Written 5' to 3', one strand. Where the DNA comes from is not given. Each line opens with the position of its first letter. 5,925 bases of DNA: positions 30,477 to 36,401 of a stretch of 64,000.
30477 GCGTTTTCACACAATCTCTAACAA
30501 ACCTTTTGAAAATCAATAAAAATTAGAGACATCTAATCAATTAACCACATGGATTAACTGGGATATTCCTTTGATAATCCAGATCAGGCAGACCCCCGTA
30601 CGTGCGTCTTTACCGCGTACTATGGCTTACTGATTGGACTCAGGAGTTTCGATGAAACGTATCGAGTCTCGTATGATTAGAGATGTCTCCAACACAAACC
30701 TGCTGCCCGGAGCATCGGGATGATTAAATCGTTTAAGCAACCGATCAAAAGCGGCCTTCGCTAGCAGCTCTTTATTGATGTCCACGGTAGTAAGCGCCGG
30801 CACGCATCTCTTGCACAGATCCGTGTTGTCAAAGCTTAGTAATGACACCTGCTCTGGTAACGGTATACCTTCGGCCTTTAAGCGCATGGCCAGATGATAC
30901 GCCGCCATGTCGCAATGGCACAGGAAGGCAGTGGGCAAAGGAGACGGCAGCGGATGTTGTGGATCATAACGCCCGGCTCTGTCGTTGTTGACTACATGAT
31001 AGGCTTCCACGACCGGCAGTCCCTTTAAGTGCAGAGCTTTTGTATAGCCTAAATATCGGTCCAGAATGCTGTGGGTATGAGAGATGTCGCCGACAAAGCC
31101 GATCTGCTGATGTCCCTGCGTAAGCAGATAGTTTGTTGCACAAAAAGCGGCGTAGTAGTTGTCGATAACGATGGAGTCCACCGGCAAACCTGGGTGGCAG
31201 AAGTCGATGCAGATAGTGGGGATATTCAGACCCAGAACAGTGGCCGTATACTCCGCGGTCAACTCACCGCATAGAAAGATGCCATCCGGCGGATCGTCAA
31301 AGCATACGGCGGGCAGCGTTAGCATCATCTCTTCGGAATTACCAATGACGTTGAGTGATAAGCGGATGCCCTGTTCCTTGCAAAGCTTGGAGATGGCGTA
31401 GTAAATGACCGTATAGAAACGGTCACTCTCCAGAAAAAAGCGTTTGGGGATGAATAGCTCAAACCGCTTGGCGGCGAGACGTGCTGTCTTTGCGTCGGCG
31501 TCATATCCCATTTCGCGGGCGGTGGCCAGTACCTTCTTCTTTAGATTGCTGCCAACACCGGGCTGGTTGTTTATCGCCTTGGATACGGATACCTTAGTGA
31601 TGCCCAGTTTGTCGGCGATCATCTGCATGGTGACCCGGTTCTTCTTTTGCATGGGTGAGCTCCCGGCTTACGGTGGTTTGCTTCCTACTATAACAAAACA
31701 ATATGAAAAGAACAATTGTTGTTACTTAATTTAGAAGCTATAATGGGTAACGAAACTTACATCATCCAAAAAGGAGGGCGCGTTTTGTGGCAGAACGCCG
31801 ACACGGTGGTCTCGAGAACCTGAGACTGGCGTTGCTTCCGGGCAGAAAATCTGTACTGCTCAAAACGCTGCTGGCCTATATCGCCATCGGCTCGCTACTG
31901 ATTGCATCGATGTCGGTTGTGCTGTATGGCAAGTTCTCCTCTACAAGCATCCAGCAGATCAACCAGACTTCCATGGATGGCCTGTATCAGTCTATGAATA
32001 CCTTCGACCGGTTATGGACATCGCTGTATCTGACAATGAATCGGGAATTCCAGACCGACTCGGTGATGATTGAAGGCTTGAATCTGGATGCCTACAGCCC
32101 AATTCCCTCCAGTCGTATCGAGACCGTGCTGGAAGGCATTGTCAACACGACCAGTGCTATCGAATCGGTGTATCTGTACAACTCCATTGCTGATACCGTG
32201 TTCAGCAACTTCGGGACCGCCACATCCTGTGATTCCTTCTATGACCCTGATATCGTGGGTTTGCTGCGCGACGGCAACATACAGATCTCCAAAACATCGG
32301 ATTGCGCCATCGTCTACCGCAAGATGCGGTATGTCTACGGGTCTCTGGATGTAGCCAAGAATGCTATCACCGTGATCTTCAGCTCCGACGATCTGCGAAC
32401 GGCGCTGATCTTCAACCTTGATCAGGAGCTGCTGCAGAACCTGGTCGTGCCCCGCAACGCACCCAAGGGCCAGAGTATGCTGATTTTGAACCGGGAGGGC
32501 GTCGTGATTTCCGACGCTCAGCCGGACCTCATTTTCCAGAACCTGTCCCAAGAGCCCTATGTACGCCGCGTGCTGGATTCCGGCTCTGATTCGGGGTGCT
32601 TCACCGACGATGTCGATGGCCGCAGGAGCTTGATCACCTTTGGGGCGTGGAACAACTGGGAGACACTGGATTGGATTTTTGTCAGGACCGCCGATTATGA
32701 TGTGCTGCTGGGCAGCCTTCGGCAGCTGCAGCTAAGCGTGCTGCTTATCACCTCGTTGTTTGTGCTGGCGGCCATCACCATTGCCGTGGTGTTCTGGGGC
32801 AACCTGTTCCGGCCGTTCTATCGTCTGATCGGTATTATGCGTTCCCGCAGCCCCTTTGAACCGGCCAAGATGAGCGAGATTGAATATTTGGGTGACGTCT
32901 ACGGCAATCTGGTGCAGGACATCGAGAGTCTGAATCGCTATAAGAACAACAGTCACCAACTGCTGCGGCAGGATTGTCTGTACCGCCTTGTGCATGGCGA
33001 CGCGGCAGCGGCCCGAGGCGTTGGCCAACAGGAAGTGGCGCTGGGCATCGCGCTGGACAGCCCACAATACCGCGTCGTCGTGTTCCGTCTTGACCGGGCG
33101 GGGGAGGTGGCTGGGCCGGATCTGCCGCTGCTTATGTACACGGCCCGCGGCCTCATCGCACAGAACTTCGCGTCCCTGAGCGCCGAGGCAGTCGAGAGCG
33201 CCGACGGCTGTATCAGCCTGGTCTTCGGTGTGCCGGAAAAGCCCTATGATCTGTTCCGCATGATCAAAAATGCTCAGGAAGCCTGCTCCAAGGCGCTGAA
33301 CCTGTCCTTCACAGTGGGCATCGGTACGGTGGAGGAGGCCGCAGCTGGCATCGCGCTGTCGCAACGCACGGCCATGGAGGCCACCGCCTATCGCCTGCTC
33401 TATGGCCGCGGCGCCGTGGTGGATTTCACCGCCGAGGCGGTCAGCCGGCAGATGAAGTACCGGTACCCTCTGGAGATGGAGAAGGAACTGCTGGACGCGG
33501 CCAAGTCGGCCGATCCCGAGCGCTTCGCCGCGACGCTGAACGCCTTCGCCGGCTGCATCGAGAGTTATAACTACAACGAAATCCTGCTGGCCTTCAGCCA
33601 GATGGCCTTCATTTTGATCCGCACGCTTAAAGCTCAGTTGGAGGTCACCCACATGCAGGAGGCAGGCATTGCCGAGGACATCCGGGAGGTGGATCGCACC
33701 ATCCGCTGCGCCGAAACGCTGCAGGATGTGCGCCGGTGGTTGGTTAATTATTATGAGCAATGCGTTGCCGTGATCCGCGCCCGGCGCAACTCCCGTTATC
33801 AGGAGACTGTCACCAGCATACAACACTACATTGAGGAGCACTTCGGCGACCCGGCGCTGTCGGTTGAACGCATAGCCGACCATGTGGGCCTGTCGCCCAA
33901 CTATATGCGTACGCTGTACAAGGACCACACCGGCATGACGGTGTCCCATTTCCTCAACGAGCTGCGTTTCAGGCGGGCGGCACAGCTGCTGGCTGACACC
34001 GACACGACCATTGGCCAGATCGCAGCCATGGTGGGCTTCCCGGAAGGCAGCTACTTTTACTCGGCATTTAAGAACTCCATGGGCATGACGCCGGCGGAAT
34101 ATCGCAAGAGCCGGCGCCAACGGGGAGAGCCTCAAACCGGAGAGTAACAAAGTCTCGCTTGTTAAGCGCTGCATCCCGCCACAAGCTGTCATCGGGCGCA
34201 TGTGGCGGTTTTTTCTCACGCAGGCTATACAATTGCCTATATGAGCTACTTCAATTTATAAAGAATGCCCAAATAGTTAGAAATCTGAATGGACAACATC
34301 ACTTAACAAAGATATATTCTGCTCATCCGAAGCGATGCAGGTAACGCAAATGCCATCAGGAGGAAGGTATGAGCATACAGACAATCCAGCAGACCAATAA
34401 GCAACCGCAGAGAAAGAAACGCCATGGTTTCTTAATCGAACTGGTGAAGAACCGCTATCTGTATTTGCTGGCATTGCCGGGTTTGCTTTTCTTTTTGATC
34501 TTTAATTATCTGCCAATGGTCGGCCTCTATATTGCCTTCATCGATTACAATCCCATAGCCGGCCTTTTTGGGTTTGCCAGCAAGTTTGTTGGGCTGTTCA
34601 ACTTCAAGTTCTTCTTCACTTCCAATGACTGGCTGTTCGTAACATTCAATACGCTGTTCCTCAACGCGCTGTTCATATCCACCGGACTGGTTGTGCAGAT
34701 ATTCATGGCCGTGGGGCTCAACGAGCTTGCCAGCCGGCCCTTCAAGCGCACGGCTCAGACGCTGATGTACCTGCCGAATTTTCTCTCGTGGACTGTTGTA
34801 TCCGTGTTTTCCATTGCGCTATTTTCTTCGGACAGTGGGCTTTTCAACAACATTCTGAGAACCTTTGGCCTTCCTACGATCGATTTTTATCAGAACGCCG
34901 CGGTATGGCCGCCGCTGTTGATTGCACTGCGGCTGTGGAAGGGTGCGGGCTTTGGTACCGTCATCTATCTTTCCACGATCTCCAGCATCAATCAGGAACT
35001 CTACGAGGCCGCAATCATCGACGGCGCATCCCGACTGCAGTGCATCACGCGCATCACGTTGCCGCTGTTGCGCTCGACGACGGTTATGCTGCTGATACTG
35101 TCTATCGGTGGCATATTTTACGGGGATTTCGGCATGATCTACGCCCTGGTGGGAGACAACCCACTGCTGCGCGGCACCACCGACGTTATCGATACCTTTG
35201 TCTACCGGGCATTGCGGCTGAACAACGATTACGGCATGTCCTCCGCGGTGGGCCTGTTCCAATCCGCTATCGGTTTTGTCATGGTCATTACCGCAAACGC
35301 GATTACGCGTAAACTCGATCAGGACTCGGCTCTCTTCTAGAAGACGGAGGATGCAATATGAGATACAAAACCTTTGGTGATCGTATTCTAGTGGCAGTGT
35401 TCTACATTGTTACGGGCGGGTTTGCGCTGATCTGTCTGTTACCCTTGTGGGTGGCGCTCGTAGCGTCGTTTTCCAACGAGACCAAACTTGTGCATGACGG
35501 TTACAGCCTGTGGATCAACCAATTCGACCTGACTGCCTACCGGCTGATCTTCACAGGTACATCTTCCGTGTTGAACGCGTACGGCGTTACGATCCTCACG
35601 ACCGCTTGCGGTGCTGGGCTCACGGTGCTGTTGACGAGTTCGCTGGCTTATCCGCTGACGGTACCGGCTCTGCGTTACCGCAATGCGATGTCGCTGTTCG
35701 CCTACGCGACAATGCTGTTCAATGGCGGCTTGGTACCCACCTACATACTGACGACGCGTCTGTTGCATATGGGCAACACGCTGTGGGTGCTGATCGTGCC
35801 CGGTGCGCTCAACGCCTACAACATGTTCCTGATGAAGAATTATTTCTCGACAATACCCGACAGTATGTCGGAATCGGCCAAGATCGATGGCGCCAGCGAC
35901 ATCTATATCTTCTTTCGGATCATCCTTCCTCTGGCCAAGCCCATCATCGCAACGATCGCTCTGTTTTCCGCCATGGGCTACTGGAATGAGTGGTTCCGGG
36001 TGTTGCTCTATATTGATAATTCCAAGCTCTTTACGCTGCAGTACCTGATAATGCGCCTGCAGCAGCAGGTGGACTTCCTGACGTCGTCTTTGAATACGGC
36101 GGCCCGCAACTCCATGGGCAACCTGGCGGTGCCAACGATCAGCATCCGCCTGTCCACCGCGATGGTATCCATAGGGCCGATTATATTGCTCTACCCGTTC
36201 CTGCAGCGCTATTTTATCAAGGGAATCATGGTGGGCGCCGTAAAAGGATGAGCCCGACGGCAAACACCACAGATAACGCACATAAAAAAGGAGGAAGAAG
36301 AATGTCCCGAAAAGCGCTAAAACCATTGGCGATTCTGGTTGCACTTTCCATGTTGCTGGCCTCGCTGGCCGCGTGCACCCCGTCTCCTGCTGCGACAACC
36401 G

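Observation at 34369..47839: Glycyl-radical enzyme embedded in a two-importer carbohydrate locus with DUF1861-like and URO-D/MtaA-like proteins: candidate uncharacterised anaerobic sugar pathway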

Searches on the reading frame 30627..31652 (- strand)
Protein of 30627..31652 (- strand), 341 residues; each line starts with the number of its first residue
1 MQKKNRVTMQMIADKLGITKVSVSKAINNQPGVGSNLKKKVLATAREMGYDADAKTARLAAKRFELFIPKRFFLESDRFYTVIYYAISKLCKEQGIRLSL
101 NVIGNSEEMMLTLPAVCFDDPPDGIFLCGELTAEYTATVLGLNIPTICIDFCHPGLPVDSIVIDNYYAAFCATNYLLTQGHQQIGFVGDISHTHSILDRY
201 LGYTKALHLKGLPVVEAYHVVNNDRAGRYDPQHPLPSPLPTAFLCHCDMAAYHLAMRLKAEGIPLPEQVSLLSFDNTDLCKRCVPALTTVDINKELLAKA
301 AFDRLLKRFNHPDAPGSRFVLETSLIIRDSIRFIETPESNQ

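Call 4: search_protein_families(library=pfam, proteins=[window:30627-31652:-])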
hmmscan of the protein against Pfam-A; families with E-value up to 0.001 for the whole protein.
window:30627-31652:- (341 aa): 3 families
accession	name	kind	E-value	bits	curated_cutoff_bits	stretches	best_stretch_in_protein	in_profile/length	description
PF13377.12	Peripla_BP_3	-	8.8e-31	107.7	26.5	1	174-330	2-166/167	Periplasmic binding protein-like domain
PF00532.27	Peripla_BP_1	-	2.9e-12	47.1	22.2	1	77-311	13-263/281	Periplasmic binding proteins and sugar binding domain of LacI family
PF00356.27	LacI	-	8.1e-06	26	27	1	8-50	1-43/46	Bacterial regulatory proteins, lacI family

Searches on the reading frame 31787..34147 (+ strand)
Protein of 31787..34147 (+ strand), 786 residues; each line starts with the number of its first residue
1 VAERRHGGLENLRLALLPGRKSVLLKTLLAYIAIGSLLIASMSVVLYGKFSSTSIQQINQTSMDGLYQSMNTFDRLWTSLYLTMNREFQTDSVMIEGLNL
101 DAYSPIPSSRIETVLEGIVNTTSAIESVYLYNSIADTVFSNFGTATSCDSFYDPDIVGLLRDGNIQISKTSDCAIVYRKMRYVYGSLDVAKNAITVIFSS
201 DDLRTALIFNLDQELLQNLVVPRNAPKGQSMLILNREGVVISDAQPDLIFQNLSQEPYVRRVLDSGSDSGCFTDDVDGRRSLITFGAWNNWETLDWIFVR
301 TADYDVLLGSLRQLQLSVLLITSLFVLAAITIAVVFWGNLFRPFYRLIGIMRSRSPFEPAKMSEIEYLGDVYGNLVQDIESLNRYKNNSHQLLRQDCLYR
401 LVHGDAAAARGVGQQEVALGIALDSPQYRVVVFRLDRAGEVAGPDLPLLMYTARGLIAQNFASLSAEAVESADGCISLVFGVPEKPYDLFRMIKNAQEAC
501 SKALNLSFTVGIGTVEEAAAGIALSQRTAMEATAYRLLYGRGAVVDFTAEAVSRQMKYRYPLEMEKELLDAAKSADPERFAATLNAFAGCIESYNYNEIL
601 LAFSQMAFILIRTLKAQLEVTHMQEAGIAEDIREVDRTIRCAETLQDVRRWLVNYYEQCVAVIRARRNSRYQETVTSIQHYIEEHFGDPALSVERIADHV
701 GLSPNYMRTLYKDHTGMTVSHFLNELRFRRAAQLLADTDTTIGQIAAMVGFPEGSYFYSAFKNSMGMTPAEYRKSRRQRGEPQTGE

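Call 4: search_protein_families(library=pfam, proteins=[window:31787-34147:+])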
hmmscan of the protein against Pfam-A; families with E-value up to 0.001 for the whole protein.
window:31787-34147:+ (786 aa): 3 families
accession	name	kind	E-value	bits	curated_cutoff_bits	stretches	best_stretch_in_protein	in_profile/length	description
PF12833.13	HTH_18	-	5e-23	81.6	33.6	1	696-774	1-79/80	Helix-turn-helix domain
PF00165.29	HTH_AraC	-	2.9e-20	72.4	26.6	2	736-774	2-42/42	Bacterial regulatory helix-turn-helix proteins, AraC family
PF17853.6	GGDEF_2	-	2.4e-05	25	24.5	1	414-532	10-113/116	GGDEF-like domain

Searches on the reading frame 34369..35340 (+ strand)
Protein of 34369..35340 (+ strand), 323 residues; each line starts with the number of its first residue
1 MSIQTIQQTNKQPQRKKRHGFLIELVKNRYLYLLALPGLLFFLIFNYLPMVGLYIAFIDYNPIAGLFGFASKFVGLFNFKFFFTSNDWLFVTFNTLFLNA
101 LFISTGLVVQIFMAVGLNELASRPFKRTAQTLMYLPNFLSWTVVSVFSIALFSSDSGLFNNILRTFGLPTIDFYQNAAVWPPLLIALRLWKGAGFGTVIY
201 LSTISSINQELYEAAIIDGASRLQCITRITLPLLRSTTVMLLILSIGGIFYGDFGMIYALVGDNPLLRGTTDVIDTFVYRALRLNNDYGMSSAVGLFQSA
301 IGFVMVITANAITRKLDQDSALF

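Call 3: search_protein_families(library=pfam, proteins=[window:34369-35340:+])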
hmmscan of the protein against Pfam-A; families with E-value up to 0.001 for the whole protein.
window:34369-35340:+ (323 aa): 1 family
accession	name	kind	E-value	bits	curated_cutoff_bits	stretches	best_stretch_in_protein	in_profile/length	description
PF00528.27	BPD_transp_1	-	8.6e-16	58.6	26.4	1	108-316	3-182/184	Binding-protein-dependent transport system inner membrane component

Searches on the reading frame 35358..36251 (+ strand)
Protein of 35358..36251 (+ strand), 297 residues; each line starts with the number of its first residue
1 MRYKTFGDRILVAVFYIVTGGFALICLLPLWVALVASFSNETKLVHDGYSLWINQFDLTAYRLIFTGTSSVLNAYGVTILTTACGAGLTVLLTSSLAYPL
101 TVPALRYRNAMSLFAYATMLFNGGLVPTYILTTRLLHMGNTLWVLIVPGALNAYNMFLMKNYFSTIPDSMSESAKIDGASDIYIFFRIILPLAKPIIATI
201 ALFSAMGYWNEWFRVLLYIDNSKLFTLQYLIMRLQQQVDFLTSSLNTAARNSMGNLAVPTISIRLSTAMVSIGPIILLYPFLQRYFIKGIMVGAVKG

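Call 3: search_protein_families(library=pfam, proteins=[window:35358-36251:+])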
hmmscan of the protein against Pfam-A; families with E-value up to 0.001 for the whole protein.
window:35358-36251:+ (297 aa): 1 family
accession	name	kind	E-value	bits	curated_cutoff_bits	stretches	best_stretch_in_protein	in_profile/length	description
PF00528.27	BPD_transp_1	-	3.4e-09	37.1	26.4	1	121-289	43-181/184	Binding-protein-dependent transport system inner membrane component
